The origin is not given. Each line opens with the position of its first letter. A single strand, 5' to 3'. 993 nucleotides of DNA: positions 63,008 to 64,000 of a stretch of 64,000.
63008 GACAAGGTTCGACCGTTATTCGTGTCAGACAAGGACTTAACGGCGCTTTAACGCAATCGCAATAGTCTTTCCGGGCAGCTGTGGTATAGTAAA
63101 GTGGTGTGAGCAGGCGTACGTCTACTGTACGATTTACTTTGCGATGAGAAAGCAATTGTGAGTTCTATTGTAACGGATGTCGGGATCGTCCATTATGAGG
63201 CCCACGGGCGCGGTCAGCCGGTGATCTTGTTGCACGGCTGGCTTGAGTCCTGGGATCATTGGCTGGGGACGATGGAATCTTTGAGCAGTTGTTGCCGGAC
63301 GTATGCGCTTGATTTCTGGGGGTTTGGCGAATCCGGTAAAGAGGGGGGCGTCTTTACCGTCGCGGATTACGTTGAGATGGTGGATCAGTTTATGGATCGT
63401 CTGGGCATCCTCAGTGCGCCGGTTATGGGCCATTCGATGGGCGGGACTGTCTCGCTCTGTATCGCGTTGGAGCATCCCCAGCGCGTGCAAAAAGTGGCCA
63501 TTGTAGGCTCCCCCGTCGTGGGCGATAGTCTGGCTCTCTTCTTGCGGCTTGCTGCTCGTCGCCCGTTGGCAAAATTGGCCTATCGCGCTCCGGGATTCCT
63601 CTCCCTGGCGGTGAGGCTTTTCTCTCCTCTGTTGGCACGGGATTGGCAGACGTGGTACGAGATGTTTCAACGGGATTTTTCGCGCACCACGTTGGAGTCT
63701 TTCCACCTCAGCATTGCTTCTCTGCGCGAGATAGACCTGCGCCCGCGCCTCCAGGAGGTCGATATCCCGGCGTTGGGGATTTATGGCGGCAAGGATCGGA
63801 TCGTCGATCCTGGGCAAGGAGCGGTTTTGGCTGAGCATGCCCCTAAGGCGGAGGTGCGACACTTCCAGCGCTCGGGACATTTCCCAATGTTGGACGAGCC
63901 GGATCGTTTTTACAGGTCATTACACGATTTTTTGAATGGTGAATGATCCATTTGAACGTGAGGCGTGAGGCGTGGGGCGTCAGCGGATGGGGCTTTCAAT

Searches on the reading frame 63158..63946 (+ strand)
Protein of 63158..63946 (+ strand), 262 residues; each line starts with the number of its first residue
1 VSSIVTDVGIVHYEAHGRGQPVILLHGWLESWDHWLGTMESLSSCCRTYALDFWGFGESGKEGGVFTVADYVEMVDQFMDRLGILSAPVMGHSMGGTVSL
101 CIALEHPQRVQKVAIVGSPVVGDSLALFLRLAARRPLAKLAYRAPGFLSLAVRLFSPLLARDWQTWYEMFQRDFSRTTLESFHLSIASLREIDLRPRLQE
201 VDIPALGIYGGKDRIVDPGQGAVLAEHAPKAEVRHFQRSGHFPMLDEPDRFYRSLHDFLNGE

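Call 95: search_protein_families(library=pfam, proteins=[window:63158-63946:+], max_evalue=0.00001)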
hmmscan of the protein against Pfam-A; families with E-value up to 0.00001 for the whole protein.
window:63158-63946:+ (262 aa): 4 families
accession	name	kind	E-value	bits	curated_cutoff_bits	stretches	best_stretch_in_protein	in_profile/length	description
PF00561.26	Abhydrolase_1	-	5e-34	118.5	25.8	1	21-248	2-245/245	alpha/beta hydrolase fold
PF12697.13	Abhydrolase_6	-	4.8e-20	73.6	26.3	1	22-252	1-215/217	Alpha/beta hydrolase family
PF12146.15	Hydrolase_4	-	2.8e-19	69.8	27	1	22-235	7-226/239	Serine aminopeptidase, S33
PF00756.26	Esterase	-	4.5e-08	33.6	22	1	89-124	119-153/251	Putative esterase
